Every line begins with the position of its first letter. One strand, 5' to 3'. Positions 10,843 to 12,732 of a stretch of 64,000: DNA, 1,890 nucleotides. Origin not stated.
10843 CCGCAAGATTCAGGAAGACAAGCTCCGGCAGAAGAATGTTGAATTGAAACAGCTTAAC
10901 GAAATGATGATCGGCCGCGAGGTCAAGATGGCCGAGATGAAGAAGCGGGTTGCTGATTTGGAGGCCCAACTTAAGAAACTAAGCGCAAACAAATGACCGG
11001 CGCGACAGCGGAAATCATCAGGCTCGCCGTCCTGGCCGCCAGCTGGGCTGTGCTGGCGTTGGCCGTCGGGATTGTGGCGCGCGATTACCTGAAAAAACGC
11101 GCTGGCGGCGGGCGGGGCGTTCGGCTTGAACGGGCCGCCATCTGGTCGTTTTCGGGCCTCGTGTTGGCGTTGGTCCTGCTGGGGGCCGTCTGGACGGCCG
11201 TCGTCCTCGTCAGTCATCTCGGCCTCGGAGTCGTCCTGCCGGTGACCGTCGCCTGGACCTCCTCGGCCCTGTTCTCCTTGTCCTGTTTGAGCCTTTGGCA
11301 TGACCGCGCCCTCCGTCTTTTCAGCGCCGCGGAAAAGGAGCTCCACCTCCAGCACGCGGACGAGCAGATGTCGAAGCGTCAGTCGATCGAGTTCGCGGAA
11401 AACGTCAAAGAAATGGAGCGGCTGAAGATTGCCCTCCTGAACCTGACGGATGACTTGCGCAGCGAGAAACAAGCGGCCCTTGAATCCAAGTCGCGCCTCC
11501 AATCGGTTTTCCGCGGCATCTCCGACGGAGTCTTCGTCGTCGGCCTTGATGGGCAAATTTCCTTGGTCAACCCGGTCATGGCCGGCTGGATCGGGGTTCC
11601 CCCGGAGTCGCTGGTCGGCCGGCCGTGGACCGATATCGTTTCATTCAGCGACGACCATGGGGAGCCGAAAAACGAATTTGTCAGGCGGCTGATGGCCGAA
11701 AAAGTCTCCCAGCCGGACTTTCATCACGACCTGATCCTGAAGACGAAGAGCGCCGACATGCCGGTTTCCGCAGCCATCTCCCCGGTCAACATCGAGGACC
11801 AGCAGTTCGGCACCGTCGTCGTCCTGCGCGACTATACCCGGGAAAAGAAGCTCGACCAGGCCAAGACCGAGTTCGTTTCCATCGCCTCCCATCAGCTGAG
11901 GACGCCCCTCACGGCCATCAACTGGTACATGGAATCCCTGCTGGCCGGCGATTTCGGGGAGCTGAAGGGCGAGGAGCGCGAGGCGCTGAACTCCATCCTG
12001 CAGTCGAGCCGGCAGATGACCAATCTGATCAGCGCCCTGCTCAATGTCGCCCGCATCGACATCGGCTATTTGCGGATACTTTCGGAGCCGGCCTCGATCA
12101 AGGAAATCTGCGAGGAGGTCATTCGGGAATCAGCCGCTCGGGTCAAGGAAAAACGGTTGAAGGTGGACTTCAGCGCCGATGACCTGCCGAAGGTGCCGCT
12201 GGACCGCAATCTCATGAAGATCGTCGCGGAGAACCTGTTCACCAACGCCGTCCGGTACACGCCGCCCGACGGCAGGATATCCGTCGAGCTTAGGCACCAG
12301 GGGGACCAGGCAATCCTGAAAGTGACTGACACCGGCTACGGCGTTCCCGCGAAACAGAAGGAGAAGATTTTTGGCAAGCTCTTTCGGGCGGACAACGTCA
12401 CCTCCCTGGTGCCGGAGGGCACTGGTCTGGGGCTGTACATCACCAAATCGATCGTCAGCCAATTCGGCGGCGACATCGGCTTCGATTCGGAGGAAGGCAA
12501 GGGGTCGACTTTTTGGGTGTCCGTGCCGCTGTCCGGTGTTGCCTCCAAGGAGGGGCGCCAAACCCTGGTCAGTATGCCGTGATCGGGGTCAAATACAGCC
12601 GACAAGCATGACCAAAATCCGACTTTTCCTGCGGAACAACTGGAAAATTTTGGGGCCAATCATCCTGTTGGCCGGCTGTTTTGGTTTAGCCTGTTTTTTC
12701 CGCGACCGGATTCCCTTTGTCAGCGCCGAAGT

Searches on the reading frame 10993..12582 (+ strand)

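Call 28: search_protein_families(library=pfam, proteins=[window:10993-12582:+], max_evalue=0.0001)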
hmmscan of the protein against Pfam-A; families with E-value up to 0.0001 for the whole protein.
window:10993-12582:+ (529 aa): 5 families
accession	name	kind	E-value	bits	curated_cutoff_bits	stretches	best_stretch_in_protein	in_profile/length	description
PF02518.31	HATPase_c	-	6.1e-25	88.3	26.4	1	405-514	3-110/111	Histidine kinase-, DNA gyrase B-, and HSP90-like ATPase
PF00512.31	HisKA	-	1.4e-15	57.5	26.9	1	290-356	1-64/66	His Kinase A (phospho-acceptor) domain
PF08448.16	PAS_4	-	3.5e-10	40.5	23.1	1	174-285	2-109/110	PAS fold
PF13426.13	PAS_9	-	1.1e-08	35.7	27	1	177-282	1-102/103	PAS domain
PF00989.32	PAS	-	5.5e-05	23.6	22.6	0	168-280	2-112/113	PAS fold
